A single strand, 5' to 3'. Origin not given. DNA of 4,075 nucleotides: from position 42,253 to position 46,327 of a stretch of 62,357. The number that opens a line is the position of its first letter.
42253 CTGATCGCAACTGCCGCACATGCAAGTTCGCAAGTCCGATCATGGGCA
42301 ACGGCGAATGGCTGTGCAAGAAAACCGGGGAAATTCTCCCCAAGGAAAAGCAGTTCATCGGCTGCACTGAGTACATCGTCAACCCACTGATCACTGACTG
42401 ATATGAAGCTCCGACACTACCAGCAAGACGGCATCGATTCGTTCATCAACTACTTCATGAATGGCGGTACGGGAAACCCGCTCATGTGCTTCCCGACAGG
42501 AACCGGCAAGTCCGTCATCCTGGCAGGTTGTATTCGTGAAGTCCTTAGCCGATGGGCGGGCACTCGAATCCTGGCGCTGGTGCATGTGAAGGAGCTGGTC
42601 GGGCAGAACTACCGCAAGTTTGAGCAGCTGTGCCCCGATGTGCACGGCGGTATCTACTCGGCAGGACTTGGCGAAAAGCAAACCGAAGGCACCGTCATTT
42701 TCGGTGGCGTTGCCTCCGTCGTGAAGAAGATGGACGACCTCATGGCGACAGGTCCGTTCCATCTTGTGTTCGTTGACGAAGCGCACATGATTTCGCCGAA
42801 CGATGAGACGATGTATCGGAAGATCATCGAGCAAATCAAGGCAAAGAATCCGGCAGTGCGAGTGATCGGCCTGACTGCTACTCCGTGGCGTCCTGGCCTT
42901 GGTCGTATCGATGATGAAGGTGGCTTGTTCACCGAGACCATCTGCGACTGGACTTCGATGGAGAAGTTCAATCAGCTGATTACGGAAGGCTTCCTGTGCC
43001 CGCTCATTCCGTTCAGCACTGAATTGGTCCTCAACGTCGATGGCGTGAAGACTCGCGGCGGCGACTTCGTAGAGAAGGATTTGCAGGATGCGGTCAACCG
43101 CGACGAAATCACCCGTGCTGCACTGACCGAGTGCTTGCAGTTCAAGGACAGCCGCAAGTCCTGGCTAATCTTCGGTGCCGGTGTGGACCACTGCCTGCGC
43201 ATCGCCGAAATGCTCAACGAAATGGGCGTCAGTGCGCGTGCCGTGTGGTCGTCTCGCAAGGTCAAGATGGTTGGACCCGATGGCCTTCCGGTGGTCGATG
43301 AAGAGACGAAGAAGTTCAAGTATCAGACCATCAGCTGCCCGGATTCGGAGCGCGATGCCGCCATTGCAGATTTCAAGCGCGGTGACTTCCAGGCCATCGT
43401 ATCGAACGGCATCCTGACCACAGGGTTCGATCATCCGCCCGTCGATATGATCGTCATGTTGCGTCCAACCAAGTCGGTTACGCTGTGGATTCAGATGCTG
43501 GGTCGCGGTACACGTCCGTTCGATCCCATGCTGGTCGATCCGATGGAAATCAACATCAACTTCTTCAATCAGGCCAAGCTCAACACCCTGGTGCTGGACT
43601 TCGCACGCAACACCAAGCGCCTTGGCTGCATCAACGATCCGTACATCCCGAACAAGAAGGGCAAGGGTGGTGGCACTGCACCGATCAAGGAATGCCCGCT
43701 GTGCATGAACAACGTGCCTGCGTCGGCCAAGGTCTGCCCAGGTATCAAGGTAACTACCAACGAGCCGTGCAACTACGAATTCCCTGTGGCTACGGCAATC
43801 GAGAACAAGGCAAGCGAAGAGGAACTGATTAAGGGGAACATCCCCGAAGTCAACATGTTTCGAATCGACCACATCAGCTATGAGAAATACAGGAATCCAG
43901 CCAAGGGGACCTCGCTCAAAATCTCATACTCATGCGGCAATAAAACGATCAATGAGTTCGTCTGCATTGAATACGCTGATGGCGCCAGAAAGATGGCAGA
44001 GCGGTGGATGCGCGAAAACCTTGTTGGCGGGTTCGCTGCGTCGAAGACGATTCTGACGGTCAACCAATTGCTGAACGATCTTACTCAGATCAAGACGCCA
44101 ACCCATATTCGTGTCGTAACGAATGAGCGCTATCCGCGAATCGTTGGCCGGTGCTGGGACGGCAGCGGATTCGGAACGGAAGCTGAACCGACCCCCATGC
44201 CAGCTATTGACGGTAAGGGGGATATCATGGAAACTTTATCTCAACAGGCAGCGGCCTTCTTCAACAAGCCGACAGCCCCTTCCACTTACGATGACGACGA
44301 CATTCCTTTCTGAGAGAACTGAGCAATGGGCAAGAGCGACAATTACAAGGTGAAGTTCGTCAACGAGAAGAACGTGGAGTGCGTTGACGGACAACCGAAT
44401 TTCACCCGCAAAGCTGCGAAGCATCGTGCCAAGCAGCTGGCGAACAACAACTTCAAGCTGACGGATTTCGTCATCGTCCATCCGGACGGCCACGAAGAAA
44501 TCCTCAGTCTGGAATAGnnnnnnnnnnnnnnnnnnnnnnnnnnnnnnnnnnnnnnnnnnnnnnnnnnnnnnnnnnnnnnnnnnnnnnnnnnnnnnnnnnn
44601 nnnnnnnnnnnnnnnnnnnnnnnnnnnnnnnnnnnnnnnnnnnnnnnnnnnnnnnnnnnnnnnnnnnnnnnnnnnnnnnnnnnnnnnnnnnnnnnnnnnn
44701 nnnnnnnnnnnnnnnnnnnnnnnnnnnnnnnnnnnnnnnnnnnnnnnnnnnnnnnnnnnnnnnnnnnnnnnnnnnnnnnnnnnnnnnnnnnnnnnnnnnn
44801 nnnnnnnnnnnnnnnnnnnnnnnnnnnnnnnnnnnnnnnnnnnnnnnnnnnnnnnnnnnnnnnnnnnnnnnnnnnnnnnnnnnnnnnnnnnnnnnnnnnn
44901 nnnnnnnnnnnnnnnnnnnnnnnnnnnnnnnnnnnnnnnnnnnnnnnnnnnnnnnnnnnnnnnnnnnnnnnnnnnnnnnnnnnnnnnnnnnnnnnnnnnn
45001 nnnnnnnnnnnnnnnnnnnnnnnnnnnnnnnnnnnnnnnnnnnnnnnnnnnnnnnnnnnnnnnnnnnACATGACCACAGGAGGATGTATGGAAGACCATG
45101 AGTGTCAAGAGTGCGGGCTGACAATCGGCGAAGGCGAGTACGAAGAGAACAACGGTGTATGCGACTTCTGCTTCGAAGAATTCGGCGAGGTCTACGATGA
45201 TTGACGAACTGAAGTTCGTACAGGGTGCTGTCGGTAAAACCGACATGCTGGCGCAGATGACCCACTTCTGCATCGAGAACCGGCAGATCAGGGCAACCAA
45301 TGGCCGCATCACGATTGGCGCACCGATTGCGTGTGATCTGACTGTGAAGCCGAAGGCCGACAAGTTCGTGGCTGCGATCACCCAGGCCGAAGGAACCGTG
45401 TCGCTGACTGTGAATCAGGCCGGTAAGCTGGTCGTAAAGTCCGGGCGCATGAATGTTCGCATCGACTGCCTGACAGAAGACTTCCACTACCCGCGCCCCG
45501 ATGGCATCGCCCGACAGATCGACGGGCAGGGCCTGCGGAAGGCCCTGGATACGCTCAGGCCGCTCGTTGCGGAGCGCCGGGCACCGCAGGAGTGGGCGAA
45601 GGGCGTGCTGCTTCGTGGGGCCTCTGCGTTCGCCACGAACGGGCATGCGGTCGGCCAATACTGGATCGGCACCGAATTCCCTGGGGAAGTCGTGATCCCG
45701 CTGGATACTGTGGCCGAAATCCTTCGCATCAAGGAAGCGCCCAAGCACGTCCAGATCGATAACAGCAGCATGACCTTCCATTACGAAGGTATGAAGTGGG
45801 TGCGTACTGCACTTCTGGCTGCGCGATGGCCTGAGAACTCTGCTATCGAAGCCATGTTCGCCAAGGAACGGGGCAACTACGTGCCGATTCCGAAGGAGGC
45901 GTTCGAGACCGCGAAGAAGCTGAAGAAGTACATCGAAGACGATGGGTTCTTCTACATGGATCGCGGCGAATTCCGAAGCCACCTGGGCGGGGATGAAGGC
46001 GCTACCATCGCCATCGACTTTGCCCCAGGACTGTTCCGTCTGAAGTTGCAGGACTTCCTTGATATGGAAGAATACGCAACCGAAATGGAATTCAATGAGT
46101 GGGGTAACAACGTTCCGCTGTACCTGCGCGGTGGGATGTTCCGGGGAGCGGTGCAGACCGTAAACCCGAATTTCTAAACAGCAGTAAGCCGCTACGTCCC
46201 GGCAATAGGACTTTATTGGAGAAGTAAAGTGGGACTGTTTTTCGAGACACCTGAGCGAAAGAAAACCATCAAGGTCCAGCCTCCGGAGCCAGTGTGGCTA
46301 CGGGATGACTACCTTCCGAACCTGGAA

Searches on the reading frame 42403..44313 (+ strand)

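Call 88: search_protein_families(library=phrogs, proteins=[window:42403-44313:+], max_evalue=0.00001)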
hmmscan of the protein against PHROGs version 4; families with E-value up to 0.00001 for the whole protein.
window:42403-44313:+ (636 aa): 4 families
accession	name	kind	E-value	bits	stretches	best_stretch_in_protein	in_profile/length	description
phrog_16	-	DNA, RNA and nucleotide metabolism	1.3e-85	289.4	1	1-592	271-763/986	DNA helicase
phrog_16694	-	unknown function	3.5e-11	42.8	0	308-373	595-661/1010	-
phrog_9690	-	DNA, RNA and nucleotide metabolism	2.4e-07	31.1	1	107-371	31-255/306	DNA helicase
phrog_62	-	DNA, RNA and nucleotide metabolism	2.6e-06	26.2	1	1-161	695-849/1881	DNA helicase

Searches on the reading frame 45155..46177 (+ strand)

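Call 88: search_protein_families(library=phrogs, proteins=[window:45155-46177:+], max_evalue=0.00001)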
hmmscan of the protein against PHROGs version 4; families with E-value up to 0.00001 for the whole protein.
window:45155-46177:+ (340 aa): 1 family
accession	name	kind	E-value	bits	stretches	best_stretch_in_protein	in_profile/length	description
phrog_947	-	DNA, RNA and nucleotide metabolism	3.9e-53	181.7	1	12-332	9-359/368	DNA polymerase processivity factor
